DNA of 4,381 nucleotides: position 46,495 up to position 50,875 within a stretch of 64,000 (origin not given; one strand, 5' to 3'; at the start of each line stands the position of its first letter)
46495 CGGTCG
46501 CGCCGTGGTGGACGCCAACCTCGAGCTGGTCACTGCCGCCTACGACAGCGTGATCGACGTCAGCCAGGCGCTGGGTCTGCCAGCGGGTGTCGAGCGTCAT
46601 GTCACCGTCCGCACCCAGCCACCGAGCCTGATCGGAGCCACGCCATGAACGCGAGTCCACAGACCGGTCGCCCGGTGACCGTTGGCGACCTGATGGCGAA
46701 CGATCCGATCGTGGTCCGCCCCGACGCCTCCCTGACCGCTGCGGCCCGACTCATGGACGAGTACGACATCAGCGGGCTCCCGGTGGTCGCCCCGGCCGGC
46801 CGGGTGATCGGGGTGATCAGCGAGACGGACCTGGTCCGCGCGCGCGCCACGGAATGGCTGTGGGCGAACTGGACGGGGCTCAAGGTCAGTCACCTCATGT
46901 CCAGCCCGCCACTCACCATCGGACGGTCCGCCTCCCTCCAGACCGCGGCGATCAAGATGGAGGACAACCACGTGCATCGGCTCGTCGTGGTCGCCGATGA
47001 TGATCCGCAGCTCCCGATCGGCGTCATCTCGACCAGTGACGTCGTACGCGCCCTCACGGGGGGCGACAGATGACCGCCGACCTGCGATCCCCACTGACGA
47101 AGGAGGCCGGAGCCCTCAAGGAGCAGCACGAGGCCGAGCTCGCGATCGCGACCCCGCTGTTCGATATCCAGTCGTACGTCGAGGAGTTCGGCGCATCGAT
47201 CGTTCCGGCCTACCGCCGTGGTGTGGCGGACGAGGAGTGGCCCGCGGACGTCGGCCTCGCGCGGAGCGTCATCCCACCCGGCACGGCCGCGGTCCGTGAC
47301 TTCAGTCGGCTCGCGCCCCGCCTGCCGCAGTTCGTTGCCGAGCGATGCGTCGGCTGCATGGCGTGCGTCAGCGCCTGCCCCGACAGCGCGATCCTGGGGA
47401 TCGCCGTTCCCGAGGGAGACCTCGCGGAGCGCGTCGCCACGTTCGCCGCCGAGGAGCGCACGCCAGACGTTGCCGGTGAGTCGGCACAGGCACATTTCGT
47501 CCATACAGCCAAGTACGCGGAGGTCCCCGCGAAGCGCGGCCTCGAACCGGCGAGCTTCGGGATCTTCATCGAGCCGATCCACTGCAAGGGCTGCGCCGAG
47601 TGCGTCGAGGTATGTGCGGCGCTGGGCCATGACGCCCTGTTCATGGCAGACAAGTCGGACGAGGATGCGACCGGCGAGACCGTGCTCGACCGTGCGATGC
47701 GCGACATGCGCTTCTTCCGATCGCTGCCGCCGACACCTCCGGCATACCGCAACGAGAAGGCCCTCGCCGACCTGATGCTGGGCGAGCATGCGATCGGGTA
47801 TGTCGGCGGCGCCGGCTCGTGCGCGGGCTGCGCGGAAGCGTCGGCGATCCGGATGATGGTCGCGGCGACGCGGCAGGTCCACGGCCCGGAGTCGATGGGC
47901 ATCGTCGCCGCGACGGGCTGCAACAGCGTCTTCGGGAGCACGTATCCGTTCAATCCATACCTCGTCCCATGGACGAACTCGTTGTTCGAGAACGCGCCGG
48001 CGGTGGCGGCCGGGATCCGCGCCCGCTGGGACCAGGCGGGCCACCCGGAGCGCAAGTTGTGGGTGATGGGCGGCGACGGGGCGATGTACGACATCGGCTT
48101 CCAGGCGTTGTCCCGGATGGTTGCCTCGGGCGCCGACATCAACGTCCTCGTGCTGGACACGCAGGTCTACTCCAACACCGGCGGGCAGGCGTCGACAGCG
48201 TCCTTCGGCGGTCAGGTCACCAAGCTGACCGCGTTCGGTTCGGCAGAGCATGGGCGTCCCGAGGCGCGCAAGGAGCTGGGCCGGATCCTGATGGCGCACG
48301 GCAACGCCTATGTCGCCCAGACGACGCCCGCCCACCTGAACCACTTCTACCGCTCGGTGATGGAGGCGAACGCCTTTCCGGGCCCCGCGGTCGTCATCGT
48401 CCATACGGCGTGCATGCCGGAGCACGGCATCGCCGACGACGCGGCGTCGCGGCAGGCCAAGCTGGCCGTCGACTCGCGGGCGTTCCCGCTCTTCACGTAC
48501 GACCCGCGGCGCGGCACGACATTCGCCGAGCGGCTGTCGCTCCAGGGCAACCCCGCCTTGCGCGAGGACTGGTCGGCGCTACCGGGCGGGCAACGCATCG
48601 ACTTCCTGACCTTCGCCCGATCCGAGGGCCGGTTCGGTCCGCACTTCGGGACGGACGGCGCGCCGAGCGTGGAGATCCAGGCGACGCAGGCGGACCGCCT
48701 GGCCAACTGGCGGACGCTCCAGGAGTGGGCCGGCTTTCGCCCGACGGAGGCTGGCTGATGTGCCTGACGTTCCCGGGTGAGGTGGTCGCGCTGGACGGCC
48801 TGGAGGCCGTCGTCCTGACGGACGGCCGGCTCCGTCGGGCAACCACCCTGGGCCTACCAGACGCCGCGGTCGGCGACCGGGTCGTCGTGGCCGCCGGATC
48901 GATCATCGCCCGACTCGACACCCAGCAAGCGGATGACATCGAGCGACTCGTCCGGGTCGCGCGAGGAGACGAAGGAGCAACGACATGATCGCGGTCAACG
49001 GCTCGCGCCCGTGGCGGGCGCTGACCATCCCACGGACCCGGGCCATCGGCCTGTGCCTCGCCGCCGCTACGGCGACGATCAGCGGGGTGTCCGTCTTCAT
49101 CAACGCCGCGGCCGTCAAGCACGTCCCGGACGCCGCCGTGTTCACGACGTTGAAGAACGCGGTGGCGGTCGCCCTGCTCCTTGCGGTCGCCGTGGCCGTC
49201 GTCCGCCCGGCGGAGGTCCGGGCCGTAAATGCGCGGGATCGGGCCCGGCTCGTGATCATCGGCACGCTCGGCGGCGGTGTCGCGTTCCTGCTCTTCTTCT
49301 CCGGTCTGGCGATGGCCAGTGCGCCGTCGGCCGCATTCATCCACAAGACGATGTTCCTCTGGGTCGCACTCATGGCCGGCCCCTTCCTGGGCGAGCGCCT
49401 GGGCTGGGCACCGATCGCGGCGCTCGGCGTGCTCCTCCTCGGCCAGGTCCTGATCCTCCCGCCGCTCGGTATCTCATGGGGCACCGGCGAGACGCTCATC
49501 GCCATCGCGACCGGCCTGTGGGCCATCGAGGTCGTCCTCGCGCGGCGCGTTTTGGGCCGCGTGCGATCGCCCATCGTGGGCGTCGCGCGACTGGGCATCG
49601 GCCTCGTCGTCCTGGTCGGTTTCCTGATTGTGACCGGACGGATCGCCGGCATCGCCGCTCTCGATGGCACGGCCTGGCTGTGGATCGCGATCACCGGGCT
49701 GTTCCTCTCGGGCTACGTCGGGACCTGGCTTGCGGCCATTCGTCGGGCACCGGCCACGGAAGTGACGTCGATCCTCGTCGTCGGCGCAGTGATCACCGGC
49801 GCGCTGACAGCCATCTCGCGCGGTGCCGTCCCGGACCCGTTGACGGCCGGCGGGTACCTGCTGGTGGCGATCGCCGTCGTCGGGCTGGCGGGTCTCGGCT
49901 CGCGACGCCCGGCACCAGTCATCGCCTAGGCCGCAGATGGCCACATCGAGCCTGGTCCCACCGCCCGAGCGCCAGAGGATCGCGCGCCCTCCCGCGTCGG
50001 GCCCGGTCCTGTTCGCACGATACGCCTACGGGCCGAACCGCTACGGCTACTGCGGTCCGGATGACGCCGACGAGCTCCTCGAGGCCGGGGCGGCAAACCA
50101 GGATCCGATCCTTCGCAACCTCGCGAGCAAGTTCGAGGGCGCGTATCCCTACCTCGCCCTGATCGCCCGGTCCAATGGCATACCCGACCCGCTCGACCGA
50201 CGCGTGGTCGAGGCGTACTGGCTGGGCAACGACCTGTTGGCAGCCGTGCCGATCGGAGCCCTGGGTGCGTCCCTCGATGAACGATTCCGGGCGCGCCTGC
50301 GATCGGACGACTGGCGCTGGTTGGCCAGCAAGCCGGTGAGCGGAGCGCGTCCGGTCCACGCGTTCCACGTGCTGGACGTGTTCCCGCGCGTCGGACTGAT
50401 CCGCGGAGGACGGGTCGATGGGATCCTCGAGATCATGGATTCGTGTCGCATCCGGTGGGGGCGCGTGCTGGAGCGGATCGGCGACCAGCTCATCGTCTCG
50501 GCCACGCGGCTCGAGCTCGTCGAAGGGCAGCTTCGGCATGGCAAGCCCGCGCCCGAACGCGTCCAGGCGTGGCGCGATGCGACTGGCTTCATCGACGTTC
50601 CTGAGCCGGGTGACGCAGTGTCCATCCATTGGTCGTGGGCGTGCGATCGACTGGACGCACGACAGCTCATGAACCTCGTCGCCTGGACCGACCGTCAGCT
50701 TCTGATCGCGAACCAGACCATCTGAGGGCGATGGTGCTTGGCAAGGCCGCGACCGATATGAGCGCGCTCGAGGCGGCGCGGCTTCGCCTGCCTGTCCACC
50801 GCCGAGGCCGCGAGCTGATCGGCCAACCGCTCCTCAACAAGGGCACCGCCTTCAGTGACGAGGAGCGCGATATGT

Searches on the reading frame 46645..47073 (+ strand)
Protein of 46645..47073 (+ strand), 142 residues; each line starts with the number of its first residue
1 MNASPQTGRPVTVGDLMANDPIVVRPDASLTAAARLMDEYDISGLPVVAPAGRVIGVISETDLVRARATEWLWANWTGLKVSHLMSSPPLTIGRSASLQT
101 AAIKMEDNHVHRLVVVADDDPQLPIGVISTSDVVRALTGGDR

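Call 3: search_protein_families(library=pfam, proteins=[window:46645-47073:+])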
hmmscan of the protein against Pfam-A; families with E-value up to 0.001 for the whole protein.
window:46645-47073:+ (142 aa): 1 family
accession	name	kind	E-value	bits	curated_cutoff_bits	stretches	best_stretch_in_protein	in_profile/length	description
PF00571.33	CBS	-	3e-30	104.8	24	2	13-67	1-55/57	CBS domain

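Call 10: search_protein_families(library=ncbifam, proteins=[window:46645-47073:+], max_evalue=0.01)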
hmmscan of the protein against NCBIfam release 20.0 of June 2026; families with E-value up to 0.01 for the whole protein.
window:46645-47073:+ (142 aa): 27 families (the best 25 are shown)
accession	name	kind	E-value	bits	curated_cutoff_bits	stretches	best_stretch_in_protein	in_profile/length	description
NF011442.0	PRK14869.1-4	equivalog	1.4e-10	40.3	400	1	12-67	71-126/543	putative manganese-dependent inorganic diphosphatase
TIGR01302.1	IMP_dehydrog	equivalog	2.8e-10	39.7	481.5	1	16-136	85-199/450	IMP dehydrogenase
NF011441.0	PRK14869.1-3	equivalog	9.7e-10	37.6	753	2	13-68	70-125/548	putative manganese-dependent inorganic diphosphatase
NF053603.1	HhpR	exception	1.2e-09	37.8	520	1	13-66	224-277/282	CBS domain-containing high hydrostatic pressure regulator HhpR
NF011447.0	PRK14869.2-3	equivalog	1.4e-08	33.8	522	1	12-67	69-124/540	putative manganese-dependent inorganic diphosphatase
NF011446.0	PRK14869.2-2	equivalog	4.6e-08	31.9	601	1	13-63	78-128/576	putative manganese-dependent inorganic diphosphatase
NF002505.0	PRK01862.1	equivalog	7.6e-08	31.5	482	1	9-137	445-570/577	ClcB-like voltage-gated chloride channel protein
NF041552.1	TF_PrdR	equivalog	8.7e-08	30.9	795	1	11-135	6-123/577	sigma-54 dependent transcriptional regulator PrdR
NF011449.0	PRK14869.2-5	equivalog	1.5e-07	30.9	411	1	12-63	68-120/451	putative manganese-dependent inorganic diphosphatase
TIGR00393.1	kpsF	subfamily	2.3e-07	30.7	203.7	0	11-58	220-267/268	KpsF/GutQ family sugar-phosphate isomerase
NF011440.0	PRK14869.1-2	equivalog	3.4e-07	29.3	746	1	12-66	68-122/541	putative manganese-dependent inorganic diphosphatase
NF053863.1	DS11_antiphage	equivalog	3.9e-07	29.5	260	1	19-134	83-189/305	CBS domain-containing anti-phage protein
TIGR01137.1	cysta_beta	equivalog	5.1e-07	28.7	510.25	1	11-134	338-453/457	cystathionine beta-synthase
NF053704.1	TransRegCcpNBacil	equivalog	6.1e-07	29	260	0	12-66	76-129/208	transcriptional regulator CcpN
NF011443.0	PRK14869.1-5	equivalog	7.4e-07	28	335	1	13-66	71-124/546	putative manganese-dependent inorganic diphosphatase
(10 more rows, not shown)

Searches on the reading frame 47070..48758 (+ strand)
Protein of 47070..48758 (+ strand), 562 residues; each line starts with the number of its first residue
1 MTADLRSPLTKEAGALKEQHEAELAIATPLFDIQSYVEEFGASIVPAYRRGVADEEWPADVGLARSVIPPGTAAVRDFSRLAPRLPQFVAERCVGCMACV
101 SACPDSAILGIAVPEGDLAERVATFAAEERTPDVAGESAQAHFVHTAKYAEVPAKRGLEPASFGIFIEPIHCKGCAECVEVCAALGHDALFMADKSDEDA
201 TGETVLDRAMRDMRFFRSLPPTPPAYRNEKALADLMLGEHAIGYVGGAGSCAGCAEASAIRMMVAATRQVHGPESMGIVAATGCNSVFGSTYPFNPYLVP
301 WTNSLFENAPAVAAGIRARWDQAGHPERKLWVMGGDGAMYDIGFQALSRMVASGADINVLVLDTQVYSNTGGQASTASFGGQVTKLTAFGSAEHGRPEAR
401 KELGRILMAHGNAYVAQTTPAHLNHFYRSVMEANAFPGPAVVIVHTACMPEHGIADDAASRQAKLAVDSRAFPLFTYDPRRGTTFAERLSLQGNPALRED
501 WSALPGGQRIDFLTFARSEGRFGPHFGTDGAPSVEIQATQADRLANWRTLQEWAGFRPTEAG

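Call 3: search_protein_families(library=pfam, proteins=[window:47070-48758:+])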
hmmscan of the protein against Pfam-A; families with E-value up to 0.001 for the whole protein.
window:47070-48758:+ (562 aa): 9 families
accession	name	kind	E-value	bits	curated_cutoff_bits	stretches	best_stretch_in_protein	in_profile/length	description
PF02775.26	TPP_enzyme_C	-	1.7e-13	51.1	21.9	1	282-444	2-151/151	Thiamine pyrophosphate enzyme, C-terminal TPP binding domain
PF13187.11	Fer4_9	-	3.1e-08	34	27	1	85-108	34-52/52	4Fe-4S dicluster domain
PF12838.12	Fer4_7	-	5.1e-08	33.7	27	1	92-107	1-16/52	4Fe-4S dicluster domain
PF00037.32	Fer4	-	2.3e-07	30.8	21.1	1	87-108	2-23/24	4Fe-4S binding domain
PF13237.11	Fer4_10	-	1.4e-06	28.6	25.5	0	89-105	5-21/53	4Fe-4S dicluster domain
PF12797.12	Fer4_2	-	7.8e-06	26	24.5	1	88-104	5-21/22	4Fe-4S binding domain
PF12837.12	Fer4_6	-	9.2e-06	25.8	25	1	86-108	2-24/24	4Fe-4S binding domain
PF14697.11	Fer4_21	-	2.1e-05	25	35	0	89-107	37-56/59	4Fe-4S dicluster domain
PF13484.11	Fer4_16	-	0.00012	23.2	30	0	92-115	1-23/66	4Fe-4S double cluster binding domain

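Call 10: search_protein_families(library=ncbifam, proteins=[window:47070-48758:+], max_evalue=0.01)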
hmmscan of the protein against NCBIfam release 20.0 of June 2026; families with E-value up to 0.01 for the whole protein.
window:47070-48758:+ (562 aa): 45 families (the best 25 are shown)
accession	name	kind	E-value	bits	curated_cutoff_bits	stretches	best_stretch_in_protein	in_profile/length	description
TIGR02176.1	pyruv_ox_red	equivalog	4.1e-60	203.8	911.35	2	328-484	954-1107/1167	pyruvate:ferredoxin (flavodoxin) oxidoreductase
NF008819.1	PRK11865.1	equivalog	1.4e-45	155.9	405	1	244-478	14-242/300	pyruvate synthase subunit PorB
NF008818.0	PRK11864.1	subfamily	3.1e-34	118.4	405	1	245-478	15-238/300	3-methyl-2-oxobutanoate dehydrogenase subunit beta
NF045792.1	OxalOxredbeta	equivalog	5.6e-28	97.8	590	1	243-478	16-255/311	oxalate oxidoreductase subunit beta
NF045766.1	PhenlGlyoxDHPadI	equivalog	1.6e-27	96.4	700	1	244-488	152-394/443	NADH-dependent phenylglyoxylate dehydrogenase subunit beta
NF008820.0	PRK11866.1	equivalog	3.9e-13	49.4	402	1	251-449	18-202/287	2-oxoacid ferredoxin oxidoreductase subunit beta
TIGR02177.1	PorB_KorB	subfamily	9.5e-12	45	261.9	1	251-449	4-188/286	2-oxoacid:acceptor oxidoreductase, beta subunit, pyruvate/2-ketoisovalerate family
TIGR03336.1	IOR_alpha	equivalog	9.2e-10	37.5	650.9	1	325-469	419-549/595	indolepyruvate ferredoxin oxidoreductase subunit alpha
NF041171.1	Oxoac_fdxbeta_Archa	equivalog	2.6e-09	36.8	423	1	251-449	6-190/296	2-oxoacid:ferredoxin oxidoreductase subunit beta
NF008821.0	PRK11869.1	equivalog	5.4e-08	32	438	1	251-449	17-201/286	2-oxoacid ferredoxin oxidoreductase subunit beta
NF007204.0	PRK09625.1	equivalog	3.4e-07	30.3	125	1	168-199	87-118/133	pyruvate flavodoxin oxidoreductase subunit delta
NF005504.0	PRK07118.1-3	equivalog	7.4e-07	28.8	437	1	84-186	164-264/293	Fe-S cluster domain-containing protein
NF007207.0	PRK09628.1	equivalog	8.1e-06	25.7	364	1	251-457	19-211/277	2-oxoglutarate ferredoxin oxidoreductase subunit beta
NF007205.0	PRK09626.1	equivalog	2.2e-05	24.4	93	0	89-109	52-72/105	2-oxoglutarate-acceptor oxidoreductase subunit OorD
TIGR01944.1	rnfB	subfamily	5.6e-05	22.8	68.7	1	89-111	111-133/190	RnfABCDGE type electron transport complex subunit B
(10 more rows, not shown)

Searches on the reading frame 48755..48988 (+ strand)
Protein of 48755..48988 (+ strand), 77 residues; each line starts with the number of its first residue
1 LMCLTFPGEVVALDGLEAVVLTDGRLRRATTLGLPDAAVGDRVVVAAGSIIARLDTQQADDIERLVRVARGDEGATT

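Call 39: search_protein_families(library=pfam, proteins=[window:48755-48988:+], max_evalue=0.01)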
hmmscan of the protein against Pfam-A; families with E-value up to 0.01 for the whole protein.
window:48755-48988:+ (77 aa): 1 family
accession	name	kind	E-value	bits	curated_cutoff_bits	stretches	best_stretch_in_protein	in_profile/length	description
PF01455.23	HupF_HypC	-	8.3e-14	51.9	28.5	1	2-64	1-63/65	HupF/HypC family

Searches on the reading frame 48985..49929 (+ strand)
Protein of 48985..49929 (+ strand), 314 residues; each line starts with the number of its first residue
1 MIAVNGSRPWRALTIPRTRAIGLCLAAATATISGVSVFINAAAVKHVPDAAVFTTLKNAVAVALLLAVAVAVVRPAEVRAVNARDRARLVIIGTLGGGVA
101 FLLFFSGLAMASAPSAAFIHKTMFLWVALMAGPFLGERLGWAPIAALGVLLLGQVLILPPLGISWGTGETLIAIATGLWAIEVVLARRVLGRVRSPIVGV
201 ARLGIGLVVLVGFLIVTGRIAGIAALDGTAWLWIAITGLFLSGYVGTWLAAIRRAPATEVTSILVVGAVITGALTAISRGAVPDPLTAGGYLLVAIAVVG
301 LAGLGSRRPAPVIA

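Call 10: search_protein_families(library=ncbifam, proteins=[window:48985-49929:+], max_evalue=0.01)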
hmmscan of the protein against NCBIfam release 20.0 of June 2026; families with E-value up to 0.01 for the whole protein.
window:48985-49929:+ (314 aa): 1 family
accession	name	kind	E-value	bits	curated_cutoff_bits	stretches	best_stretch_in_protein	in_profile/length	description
NF050091.1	ArAmAcExpYddG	equivalog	0.00041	20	300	1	58-198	36-181/285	aromatic amino acid exporter YddG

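Call 39: search_protein_families(library=pfam, proteins=[window:48985-49929:+], max_evalue=0.01)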
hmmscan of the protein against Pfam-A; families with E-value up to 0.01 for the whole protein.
window:48985-49929:+ (314 aa): 1 family
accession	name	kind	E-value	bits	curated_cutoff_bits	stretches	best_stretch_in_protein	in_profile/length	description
PF00892.27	EamA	-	1.8e-20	74.1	28.2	2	21-158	2-134/135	EamA-like transporter family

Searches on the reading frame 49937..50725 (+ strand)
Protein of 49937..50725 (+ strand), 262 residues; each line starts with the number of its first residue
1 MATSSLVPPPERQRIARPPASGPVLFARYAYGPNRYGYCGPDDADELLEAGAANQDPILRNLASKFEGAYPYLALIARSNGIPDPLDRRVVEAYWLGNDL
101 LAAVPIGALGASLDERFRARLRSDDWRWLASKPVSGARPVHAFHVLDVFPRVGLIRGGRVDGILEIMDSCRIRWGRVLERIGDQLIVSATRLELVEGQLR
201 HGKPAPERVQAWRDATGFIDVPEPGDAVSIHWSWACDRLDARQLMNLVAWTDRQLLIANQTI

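Call 10: search_protein_families(library=ncbifam, proteins=[window:49937-50725:+], max_evalue=0.01)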
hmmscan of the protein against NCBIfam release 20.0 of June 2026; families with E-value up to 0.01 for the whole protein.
window:49937-50725:+ (262 aa): 0 families

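Call 39: search_protein_families(library=pfam, proteins=[window:49937-50725:+], max_evalue=0.01)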
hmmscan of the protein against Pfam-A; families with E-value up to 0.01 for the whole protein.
window:49937-50725:+ (262 aa): 1 family
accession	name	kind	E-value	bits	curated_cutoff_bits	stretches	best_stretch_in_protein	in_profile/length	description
PF19927.4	DUF6390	-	5.6e-79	265.5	25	1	20-261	3-240/244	Family of unknown function (DUF6390)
